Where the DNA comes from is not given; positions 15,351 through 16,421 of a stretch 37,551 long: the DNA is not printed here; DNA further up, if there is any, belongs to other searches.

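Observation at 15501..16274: Orphan K88/FaeG-like fimbrial subunit gene carried between the lysis cassette and cos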

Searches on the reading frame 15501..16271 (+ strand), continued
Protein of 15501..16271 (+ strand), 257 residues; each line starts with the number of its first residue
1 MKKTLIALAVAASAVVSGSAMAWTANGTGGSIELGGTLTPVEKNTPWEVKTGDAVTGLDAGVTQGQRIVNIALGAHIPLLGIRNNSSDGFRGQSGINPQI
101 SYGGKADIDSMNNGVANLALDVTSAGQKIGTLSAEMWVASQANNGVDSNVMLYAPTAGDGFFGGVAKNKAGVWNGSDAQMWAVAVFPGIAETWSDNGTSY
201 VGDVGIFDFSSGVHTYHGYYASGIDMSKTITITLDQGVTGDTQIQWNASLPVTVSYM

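Call 14: find_encoding_contigs(protein=P0002, flank=8000, max_places=3)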
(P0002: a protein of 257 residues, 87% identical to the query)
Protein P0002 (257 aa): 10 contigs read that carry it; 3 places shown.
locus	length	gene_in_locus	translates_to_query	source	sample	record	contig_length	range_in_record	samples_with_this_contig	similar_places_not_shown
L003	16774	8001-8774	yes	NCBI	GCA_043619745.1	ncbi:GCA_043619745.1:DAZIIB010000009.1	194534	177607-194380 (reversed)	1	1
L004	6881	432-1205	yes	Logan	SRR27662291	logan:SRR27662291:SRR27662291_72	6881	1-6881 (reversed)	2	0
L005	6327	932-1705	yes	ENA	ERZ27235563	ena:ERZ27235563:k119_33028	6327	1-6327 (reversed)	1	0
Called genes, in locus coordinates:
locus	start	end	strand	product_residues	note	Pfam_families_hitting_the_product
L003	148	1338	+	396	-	PF01609:DDE_Tnp_1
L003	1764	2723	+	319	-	PF00161:RIP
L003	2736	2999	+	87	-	PF02258:SLT_beta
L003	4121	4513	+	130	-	PF16931:Phage_holin_8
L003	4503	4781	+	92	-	PF05449:Phage_holin_3_7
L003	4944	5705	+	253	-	PF01375:Enterotoxin_a, PF22596:Scabin-like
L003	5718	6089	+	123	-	PF06453:LT-IIB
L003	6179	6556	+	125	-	PF13539:Peptidase_M15_4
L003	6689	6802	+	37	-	-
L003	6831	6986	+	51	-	-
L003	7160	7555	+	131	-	-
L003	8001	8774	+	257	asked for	PF02432:Fimbrial_K88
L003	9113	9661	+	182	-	PF07471:Phage_Nu1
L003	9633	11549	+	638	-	PF05876:GpA_ATPase, PF20454:GpA_nuclease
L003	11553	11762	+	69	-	PF02831:gpW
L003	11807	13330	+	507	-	PF05136:Phage_portal_2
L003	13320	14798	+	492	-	PF01343:Peptidase_S49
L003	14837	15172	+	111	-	PF02924:HDPD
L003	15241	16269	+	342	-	PF03864:Phage_cap_E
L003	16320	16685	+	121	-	PF14000:Packaging_FI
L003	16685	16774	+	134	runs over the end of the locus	PF05354:Phage_attach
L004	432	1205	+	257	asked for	PF02432:Fimbrial_K88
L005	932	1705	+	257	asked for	PF02432:Fimbrial_K88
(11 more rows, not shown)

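Call 15: find_encoding_contigs(protein=P0029, flank=8000, max_places=3)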
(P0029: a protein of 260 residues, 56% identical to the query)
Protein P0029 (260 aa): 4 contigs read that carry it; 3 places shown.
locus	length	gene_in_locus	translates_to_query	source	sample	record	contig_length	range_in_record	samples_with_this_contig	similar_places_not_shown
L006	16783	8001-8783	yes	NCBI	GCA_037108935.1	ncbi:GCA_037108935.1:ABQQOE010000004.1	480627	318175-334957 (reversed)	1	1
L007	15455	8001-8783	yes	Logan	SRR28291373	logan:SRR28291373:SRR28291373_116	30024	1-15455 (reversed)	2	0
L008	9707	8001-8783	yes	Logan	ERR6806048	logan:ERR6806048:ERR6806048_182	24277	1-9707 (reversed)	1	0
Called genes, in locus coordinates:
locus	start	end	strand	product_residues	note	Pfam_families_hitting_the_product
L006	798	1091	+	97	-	PF08681:TacA1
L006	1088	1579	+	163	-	PF00583:Acetyltransf_1 (weak), PF13508:Acetyltransf_7, PF13673:Acetyltransf_10 (weak)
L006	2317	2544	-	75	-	-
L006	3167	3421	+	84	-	PF03333:PapB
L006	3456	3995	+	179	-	PF27684:K88_fimbrial_pA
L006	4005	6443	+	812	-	PF13954:PapC_N, PF00577:Usher, PF13953:PapC_C (faint)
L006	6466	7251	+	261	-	PF00345:PapD_N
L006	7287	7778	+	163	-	PF17547:DUF5462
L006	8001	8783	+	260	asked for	PF02432:Fimbrial_K88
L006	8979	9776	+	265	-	PF02432:Fimbrial_K88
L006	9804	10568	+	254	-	PF02432:Fimbrial_K88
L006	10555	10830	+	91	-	-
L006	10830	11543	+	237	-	-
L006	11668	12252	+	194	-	-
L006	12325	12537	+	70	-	PF04703:FaeA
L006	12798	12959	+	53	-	-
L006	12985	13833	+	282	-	PF06977:SdiA-regulated, PF13449:Phytase-like (weak)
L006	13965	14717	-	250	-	PF01569:PAP2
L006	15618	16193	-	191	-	-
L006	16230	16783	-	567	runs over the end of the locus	PF11412:DsbD_N, PF02683:DsbD_TM, PF13386:DsbD_2 (weak), PF00085:Thioredoxin, PF13098:Thioredoxin_2, PF13899:Thioredoxin_7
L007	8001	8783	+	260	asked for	PF02432:Fimbrial_K88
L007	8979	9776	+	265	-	PF02432:Fimbrial_K88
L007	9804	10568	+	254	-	PF02432:Fimbrial_K88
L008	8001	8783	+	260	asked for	PF02432:Fimbrial_K88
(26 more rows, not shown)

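Call 17: find_encoding_contigs(protein=P0018, flank=8000, max_places=2)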
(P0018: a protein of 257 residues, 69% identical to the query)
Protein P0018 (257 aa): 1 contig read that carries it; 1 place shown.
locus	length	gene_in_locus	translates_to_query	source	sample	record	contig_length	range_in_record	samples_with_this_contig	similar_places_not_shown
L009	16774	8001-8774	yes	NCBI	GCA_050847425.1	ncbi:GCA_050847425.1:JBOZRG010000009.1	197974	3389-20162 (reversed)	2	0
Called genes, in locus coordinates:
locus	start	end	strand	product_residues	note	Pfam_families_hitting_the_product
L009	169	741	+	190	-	-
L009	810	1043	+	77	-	PF05930:Phage_AlpA, PF12728:HTH_17 (weak)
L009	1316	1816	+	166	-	PF27752:UCP030791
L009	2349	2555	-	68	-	PF04703:FaeA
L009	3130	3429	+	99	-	PF03333:PapB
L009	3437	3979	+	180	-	PF27684:K88_fimbrial_pA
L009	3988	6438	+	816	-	PF13954:PapC_N, PF00577:Usher, PF13953:PapC_C (weak)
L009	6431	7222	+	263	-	PF00345:PapD_N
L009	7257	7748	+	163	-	PF17547:DUF5462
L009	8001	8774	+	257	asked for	PF02432:Fimbrial_K88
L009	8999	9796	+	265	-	PF02432:Fimbrial_K88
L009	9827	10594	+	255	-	PF02432:Fimbrial_K88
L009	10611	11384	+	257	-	-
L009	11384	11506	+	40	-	-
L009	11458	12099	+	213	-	-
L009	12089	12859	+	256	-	PF00563:EAL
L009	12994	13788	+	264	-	PF02432:Fimbrial_K88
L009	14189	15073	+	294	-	PF02432:Fimbrial_K88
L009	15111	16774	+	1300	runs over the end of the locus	PF02395:Peptidase_S6, PF24078:Beta-sol_PIC_HAP1_IgA0_2nd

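Call 18: find_encoding_contigs(protein=P0019, flank=8000, max_places=2)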
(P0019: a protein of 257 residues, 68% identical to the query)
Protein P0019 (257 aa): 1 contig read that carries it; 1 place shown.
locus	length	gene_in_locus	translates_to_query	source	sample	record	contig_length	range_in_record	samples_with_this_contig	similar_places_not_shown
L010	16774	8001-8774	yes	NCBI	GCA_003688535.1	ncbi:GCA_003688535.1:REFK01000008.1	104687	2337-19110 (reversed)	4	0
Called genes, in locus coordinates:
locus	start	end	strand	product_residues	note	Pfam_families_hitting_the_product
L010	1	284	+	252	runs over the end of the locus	PF00563:EAL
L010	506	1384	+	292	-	PF02432:Fimbrial_K88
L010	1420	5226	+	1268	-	PF02395:Peptidase_S6, PF24078:Beta-sol_PIC_HAP1_IgA0_2nd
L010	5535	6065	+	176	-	PF00196:GerE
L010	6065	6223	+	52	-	-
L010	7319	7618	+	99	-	PF03333:PapB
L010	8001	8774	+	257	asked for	PF02432:Fimbrial_K88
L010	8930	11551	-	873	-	PF02463:SMC_N (faint), PF13304:AAA_21 (faint)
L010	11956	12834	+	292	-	PF04471:Mrr_cat (weak)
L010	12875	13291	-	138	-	PF01850:PIN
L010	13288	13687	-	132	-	PF04014:MazE_antitoxin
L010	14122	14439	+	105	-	-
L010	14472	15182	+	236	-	-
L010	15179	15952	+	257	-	PF00589:Phage_integrase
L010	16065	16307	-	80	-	-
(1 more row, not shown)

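Call 25: find_encoding_contigs(protein=P0017, flank=8000, max_places=2)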
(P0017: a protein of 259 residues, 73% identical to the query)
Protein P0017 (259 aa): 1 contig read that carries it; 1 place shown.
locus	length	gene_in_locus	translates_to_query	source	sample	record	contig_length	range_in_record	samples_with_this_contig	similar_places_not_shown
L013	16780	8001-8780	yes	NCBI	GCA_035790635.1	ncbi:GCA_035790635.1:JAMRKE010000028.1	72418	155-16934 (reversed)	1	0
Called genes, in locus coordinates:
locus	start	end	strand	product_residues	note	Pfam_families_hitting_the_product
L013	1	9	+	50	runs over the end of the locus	PF01848:HOK_GEF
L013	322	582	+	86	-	PF27490:Rem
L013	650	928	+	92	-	-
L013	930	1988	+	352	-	PF06147:DUF968, PF16784:HNHc_6 (weak)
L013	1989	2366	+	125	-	PF05866:RusA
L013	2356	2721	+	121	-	PF06530:Phage_antitermQ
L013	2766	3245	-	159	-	-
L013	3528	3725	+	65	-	-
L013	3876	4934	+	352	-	PF01555:N6_N4_Mtase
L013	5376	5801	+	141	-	PF05099:TerB (faint)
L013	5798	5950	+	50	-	PF13064:DUF3927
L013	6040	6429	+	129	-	PF16931:Phage_holin_8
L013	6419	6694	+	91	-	PF05449:Phage_holin_3_7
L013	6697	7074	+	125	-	PF13539:Peptidase_M15_4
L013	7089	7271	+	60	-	-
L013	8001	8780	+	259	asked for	PF02432:Fimbrial_K88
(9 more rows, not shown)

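Call 26: find_encoding_contigs(protein=P0012, flank=8000, max_places=2)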
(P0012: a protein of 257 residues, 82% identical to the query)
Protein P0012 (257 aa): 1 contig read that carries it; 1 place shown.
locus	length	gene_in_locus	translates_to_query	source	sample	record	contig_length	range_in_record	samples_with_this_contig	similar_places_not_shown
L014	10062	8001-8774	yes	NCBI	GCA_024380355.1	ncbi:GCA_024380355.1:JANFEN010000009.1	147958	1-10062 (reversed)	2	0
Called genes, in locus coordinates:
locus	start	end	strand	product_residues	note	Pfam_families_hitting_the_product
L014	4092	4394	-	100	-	PF06069:PerC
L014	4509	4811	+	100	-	-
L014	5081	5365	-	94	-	-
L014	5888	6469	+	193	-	PF07278:DUF1441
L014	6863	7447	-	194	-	PF07278:DUF1441 (weak), PF07471:Phage_Nu1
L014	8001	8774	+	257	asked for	PF02432:Fimbrial_K88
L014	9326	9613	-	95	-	PF06069:PerC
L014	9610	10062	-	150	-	PF04352:ProQ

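Call 30: search_dna_similar(query=window:15501-16271:+, collection=plasmids, mode=protein, max_rows=30, max_evalue=0.00001)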
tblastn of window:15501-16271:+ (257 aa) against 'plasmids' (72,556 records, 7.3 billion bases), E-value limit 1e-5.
Records with a match: 120; places in all: 162; records where one place covers at least 80% of the query: 102.
Best place of each record, by identity: <60% 120.
By first word of the organism name: Escherichia 103; Salmonella 9; Shigella 6; Edwardsiella 1; Citrobacter 1.
By predicted mobility (MOB-suite, as given by PLSDB): conjugative 87; mobilizable 17; non-mobilizable 16.
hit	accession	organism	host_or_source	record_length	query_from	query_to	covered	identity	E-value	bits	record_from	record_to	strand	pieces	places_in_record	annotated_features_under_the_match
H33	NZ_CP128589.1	Escherichia coli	whole organism,farm environment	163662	1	257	100%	53.4%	2e-61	215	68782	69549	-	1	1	hypothetical protein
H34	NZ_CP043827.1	Escherichia coli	Cattle,Genomic DNA,feces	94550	1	257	100%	53.4%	5e-61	214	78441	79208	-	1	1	hypothetical protein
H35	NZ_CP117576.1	Escherichia albertii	whole organism,bird (unidentified ...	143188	1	257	100%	53.0%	1e-62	219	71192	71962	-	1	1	hypothetical protein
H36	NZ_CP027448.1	Escherichia coli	Homo sapiens,stool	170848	1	257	100%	53.0%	2e-61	215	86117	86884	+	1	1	hypothetical protein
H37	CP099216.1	Escherichia coli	culture,Pooled soil sample collected ...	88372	1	257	100%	50.6%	2e-58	207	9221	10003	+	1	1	hypothetical protein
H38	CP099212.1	Escherichia coli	culture,Pooled soil sample collected ...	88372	1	257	100%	50.6%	2e-58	207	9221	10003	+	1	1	hypothetical protein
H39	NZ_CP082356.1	Escherichia coli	-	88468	1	257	100%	50.6%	5e-58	205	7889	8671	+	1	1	hypothetical protein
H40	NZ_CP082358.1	Escherichia coli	top soil suspension,Top soil and leaf ...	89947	1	257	100%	50.6%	5e-58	205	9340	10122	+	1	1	hypothetical protein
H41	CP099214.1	Escherichia coli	culture,Pooled soil sample collected ...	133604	1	256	100%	50.6%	5e-51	185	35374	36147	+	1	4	hypothetical protein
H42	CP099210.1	Escherichia coli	culture,Pooled soil sample collected ...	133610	1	256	100%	50.6%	5e-51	185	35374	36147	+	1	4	hypothetical protein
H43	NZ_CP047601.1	Escherichia coli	Homo sapiens,feces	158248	1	257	100%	49.6%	4e-53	191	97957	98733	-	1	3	hypothetical protein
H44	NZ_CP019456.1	Escherichia coli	Homo sapiens,fecal sample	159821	1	257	100%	49.6%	4e-53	191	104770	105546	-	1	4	hypothetical protein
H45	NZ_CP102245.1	Escherichia coli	Homo sapiens,blood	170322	1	257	100%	49.2%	3e-53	192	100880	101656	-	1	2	hypothetical protein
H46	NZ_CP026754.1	Escherichia coli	-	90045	1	257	100%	48.7%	3e-53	192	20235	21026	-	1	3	hypothetical protein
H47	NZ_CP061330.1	Escherichia coli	Rattus norvegicus,Single bacteria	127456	1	256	100%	48.5%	1e-54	196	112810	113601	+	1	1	hypothetical protein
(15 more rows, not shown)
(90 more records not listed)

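Call 36: predict_structure(alignment_id=A2)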
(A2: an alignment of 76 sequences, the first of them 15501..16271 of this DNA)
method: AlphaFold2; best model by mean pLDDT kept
length: 257 residues; sequences in the alignment: 76
mean_pLDDT: 88.4   pTM: 0.82
mean pLDDT of the five models: 88.4, 84.9, 84.5, 84.3, 82.8
residues with pLDDT >= 90: 194; 70-90: 25; 50-70: 19; < 50: 19
segments of 3 or more residues with pLDDT < 50: 1-18
pLDDT, mean of each block of 10 residues (from residue 1): 39 46 59 68 84 91 95 95 96 95 97 98 96 98 94 98 98 96 98 92 96 96 96 94 92 95
secondary structure, 60 per line:
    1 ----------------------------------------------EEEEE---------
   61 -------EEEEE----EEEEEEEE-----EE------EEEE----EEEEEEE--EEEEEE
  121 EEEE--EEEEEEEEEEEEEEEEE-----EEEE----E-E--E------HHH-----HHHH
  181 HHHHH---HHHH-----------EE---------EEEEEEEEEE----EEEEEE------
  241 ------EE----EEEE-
elements in order: E47-51 E68-72 E77-84 E98-101 E106-112 E115-124 E127-143 E149-152 H177-185 H189-192 E215-224 E229-234 E253-256

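Call 38: fold_search(model_id=the predicted structure, library=pdb)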
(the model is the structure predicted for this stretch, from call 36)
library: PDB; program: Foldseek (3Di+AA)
matches with E <= 10: 284; with E <= 0.001: 18
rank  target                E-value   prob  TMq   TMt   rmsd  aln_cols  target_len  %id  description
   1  4wei_A                3.6e-13  1.00  0.63  0.62   5.6       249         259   22  Crystal structure of the F4 fimbrial adhesin FaeG in complex with lactose (released 2015-02-04)
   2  3ggh_B                9.3e-13  1.00  0.63  0.63   4.3       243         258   26  Donor strand complemented FaeG of F4ad fimbriae (released 2009-10-20)
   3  3hlr                  1.1e-12  1.00  0.61  0.61   5.6       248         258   22  Donor strand complemented FaeG of F4ad fimbriae (released 2009-10-20)
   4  4we2                  1.2e-12  1.00  0.66  0.65   4.0       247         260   25  Donor strand complemented FaeG of F4ab fimbriae (released 2015-02-04)
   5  3gew_A                1.4e-12  1.00  0.58  0.68   5.2       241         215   22  FaeE-FaeG chaperone-major pilin complex of F4 ad fimbriae (released 2009-10-20)
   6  3gew_D                1.7e-12  1.00  0.59  0.69   5.2       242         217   22  FaeE-FaeG chaperone-major pilin complex of F4 ad fimbriae (released 2009-10-20)
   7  4wem_A                2.0e-12  1.00  0.66  0.69   3.9       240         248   23  Co-complex structure of the F4 fimbrial adhesin FaeG variant ac with llama single domain antibody V1 (released 2015-02-04)
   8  3gfu_D                2.5e-12  1.00  0.58  0.67   5.4       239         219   22  FaeE-FaeG chaperone-major pilin complex of F4 ac 5/95 fimbriae (released 2009-10-20)
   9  3gea_B                2.7e-12  1.00  0.60  0.60   4.9       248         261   24  Donor strand complemented FaeG monomer of F4 variant ad (released 2009-10-20)
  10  3ggh_A                3.1e-12  1.00  0.67  0.63   4.3       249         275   21  Donor strand complemented FaeG of F4ad fimbriae (released 2009-10-20)
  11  3gea_A                3.7e-12  1.00  0.63  0.60   4.7       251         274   25  Donor strand complemented FaeG monomer of F4 variant ad (released 2009-10-20)
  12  4weu_A                6.1e-12  1.00  0.61  0.64   4.7       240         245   24  Co-complex structure of the F4 fimbrial adhesin FaeG variant ad with llama single domain antibody V3 (released 2015-02-04)
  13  4wen_A                7.2e-12  1.00  0.66  0.67   3.9       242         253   24  Co-complex structure of the F4 fimbrial adhesin FaeG variant ac with llama single domain antibody V2 (released 2015-02-04)
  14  3gfu_B                2.6e-11  1.00  0.57  0.66   5.7       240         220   21  FaeE-FaeG chaperone-major pilin complex of F4 ac 5/95 fimbriae (released 2009-10-20)
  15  4weu_B                3.2e-11  1.00  0.61  0.69   4.2       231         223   24  Co-complex structure of the F4 fimbrial adhesin FaeG variant ad with llama single domain antibody V3 (released 2015-02-04)
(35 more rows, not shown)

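Call 47: find_encoding_contigs(protein=P0004, flank=6000, max_places=2)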
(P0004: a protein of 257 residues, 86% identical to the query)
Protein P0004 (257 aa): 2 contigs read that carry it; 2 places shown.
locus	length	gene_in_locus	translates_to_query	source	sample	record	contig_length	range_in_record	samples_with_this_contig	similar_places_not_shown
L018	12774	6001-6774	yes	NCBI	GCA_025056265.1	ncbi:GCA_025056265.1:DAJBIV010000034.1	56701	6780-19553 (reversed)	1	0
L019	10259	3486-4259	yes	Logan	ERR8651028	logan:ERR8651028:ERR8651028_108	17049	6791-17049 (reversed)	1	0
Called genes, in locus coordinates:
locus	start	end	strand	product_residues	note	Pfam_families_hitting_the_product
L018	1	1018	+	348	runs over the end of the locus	PF06147:DUF968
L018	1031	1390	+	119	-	PF05866:RusA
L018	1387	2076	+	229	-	PF06323:Phage_antiter_Q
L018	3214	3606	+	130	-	PF16931:Phage_holin_8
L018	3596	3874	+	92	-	PF05449:Phage_holin_3_7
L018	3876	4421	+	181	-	PF05838:Glyco_hydro_108, PF09374:PG_binding_3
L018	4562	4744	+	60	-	-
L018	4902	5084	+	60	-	-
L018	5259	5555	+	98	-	-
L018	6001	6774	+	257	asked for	PF02432:Fimbrial_K88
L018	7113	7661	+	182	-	PF07471:Phage_Nu1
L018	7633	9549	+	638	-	PF05876:GpA_ATPase, PF20454:GpA_nuclease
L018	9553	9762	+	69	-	PF02831:gpW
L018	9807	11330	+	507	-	PF05136:Phage_portal_2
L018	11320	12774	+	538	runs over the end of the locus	PF01343:Peptidase_S49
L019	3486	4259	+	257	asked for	PF02432:Fimbrial_K88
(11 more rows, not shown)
